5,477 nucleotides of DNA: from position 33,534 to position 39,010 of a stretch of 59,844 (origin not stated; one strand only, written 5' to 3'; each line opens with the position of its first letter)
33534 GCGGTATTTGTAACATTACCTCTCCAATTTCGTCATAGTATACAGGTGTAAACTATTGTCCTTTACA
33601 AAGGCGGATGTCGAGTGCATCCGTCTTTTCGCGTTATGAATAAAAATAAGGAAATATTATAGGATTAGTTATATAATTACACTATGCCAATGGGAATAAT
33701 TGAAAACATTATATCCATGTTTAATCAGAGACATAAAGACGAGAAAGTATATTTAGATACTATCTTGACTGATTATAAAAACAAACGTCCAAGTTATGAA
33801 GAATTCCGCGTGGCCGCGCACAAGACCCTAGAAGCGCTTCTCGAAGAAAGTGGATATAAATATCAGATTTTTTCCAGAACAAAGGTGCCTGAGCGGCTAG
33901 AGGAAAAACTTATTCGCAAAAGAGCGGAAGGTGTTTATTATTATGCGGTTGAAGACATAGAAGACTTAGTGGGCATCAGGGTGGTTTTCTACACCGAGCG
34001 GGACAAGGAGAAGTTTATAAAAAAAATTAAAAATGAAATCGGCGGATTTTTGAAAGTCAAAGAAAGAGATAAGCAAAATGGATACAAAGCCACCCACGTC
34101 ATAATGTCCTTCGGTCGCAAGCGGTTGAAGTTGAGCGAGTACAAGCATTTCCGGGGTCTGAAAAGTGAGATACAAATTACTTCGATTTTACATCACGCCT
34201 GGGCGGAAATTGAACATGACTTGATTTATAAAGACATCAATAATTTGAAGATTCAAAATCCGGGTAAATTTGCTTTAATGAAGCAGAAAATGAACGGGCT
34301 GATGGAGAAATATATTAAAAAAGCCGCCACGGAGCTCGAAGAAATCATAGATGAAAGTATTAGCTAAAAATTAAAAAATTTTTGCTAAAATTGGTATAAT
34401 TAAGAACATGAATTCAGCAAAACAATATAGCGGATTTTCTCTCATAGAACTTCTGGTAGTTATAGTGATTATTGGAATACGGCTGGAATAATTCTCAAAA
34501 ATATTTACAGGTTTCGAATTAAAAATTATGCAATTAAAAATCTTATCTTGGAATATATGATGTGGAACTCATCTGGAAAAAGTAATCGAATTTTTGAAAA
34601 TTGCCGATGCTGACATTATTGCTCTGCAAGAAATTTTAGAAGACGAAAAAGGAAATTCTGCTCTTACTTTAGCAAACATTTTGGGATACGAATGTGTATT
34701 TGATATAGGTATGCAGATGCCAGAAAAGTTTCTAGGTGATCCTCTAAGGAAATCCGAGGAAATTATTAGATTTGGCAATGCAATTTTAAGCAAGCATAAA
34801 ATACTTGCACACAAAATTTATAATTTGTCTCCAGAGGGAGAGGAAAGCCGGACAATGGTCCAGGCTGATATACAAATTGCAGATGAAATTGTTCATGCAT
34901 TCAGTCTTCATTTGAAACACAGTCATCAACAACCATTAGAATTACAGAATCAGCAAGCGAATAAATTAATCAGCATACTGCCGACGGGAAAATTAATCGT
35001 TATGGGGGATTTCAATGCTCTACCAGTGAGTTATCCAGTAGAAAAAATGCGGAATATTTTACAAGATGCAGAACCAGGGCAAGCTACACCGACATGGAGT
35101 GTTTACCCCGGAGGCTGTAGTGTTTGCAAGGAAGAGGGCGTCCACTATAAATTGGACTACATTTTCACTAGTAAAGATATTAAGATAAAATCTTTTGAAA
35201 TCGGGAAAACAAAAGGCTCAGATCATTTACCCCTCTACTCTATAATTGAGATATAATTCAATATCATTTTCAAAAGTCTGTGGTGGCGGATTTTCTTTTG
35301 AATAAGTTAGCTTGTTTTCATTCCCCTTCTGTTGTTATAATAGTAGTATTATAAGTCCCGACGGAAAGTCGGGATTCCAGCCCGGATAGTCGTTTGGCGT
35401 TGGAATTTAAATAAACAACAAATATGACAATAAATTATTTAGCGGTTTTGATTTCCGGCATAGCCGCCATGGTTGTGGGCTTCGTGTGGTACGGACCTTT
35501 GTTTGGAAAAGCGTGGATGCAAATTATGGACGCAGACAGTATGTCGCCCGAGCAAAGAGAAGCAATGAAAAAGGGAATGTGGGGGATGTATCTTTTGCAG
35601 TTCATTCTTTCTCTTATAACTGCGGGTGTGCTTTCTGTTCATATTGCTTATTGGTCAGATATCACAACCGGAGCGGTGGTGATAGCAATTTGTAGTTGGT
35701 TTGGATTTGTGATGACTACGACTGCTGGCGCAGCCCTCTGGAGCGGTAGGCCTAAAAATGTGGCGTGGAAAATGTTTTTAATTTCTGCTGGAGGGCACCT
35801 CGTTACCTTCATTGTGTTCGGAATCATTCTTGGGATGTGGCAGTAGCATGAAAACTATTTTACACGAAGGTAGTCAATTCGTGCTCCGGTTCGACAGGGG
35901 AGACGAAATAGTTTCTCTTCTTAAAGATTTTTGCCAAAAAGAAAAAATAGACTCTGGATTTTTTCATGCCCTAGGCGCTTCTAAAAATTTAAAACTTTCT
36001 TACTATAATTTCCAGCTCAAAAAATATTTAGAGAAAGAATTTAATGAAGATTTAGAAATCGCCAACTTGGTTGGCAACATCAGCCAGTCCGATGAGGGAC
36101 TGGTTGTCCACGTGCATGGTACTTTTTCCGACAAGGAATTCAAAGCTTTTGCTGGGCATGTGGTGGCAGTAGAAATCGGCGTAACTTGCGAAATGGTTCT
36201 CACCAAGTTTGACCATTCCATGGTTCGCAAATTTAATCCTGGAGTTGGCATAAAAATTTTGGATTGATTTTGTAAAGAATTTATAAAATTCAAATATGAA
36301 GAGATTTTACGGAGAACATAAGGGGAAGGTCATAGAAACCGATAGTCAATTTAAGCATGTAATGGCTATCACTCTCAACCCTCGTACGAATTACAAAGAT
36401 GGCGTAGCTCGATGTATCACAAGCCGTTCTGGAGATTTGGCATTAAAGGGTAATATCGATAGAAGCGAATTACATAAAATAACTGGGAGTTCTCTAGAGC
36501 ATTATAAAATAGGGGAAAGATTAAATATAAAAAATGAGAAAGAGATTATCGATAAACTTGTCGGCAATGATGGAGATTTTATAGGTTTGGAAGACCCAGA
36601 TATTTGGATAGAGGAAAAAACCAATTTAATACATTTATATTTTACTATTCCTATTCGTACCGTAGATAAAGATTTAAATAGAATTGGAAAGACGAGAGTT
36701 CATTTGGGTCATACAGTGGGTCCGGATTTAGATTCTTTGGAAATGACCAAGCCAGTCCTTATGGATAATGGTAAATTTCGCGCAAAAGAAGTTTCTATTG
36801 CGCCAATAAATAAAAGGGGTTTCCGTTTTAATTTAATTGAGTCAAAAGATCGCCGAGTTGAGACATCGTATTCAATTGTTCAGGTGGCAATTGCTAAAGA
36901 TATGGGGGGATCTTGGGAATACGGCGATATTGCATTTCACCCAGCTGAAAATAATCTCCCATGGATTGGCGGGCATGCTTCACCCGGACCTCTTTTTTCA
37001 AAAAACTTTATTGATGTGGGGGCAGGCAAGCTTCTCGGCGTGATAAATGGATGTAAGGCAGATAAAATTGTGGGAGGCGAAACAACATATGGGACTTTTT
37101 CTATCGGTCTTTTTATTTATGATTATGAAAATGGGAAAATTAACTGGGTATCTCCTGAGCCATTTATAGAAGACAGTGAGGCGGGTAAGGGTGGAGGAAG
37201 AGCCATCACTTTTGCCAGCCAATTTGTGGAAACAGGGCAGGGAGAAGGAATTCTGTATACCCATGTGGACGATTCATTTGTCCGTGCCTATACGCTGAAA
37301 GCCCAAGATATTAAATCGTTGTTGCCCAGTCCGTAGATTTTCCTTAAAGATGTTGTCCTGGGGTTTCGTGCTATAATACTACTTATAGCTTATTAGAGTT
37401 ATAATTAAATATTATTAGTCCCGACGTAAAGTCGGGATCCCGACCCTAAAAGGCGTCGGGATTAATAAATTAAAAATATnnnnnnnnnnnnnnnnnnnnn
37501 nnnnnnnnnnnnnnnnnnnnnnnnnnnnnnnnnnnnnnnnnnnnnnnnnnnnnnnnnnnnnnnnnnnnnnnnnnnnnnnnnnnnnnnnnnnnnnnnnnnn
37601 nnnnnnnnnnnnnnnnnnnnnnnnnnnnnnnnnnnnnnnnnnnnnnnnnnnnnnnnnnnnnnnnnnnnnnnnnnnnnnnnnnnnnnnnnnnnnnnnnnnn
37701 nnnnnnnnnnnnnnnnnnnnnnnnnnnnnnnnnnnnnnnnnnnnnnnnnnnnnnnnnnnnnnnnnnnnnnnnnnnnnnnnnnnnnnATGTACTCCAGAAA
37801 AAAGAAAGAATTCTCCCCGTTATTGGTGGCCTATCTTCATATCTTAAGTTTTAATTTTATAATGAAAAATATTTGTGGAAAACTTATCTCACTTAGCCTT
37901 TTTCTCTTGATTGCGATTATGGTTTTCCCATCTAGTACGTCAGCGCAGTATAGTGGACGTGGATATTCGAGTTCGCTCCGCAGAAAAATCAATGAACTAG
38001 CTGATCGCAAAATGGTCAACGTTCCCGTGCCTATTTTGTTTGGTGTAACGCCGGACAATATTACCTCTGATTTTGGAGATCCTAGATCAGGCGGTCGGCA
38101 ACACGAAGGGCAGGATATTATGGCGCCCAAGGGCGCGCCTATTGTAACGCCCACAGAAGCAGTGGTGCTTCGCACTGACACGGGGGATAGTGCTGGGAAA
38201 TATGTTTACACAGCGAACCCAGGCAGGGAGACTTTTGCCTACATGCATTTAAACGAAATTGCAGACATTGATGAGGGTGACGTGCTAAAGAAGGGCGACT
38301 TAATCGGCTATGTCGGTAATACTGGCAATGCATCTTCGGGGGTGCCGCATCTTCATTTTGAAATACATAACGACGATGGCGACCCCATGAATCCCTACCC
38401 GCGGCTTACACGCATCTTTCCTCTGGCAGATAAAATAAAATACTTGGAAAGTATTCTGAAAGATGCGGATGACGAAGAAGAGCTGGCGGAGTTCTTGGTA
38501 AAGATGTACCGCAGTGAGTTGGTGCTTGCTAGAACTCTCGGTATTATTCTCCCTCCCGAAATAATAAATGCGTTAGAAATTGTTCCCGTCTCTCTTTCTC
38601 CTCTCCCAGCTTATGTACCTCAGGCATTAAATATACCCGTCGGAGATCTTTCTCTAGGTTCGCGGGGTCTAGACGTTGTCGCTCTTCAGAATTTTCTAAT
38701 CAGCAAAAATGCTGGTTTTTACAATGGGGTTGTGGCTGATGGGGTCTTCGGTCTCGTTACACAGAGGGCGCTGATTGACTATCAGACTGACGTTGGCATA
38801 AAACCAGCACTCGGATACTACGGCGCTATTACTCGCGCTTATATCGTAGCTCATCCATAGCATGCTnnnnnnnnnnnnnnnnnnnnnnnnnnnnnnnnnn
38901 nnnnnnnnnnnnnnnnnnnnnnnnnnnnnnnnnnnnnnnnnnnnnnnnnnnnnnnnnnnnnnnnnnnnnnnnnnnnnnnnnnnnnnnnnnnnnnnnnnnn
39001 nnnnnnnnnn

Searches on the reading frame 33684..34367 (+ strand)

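Call 62: search_protein_families(library=pfam, proteins=[window:33684-34367:+], max_evalue=0.001)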
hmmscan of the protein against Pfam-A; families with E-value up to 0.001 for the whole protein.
window:33684-34367:+ (227 aa): 1 family
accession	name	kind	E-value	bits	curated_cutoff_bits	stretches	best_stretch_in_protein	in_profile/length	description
PF04607.23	RelA_SpoT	-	5.5e-15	56.1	27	1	64-184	1-110/113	Region found in RelA / SpoT proteins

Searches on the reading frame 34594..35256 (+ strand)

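Call 62: search_protein_families(library=pfam, proteins=[window:34594-35256:+], max_evalue=0.001)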
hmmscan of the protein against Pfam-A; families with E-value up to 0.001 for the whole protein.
window:34594-35256:+ (220 aa): 1 family
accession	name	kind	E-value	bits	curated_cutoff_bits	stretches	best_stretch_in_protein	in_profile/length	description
PF03372.29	Exo_endo_phos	-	8.4e-16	58.8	24.5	1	5-211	30-225/225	Endonuclease/Exonuclease/phosphatase family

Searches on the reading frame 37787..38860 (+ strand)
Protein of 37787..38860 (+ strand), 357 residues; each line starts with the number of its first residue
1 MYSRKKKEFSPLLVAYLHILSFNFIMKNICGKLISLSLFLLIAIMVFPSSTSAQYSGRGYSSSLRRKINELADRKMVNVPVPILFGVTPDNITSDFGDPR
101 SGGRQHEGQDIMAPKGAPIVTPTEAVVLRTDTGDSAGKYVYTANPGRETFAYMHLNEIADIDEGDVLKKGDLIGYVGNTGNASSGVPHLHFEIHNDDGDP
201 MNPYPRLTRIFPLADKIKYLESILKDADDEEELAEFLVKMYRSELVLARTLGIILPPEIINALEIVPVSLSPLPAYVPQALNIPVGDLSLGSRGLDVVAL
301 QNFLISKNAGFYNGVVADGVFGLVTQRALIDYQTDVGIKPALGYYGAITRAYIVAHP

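Call 62: search_protein_families(library=pfam, proteins=[window:37787-38860:+], max_evalue=0.001)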
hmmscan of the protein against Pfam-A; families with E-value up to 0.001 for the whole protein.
window:37787-38860:+ (357 aa): 2 families
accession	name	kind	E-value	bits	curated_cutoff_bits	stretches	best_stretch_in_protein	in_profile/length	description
PF01551.29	Peptidase_M23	-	5.9e-21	74.9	28.7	1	105-203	2-96/96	Peptidase family M23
PF01471.23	PG_binding_1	-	1.6e-05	25.5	23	1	294-349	2-53/57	Putative peptidoglycan binding domain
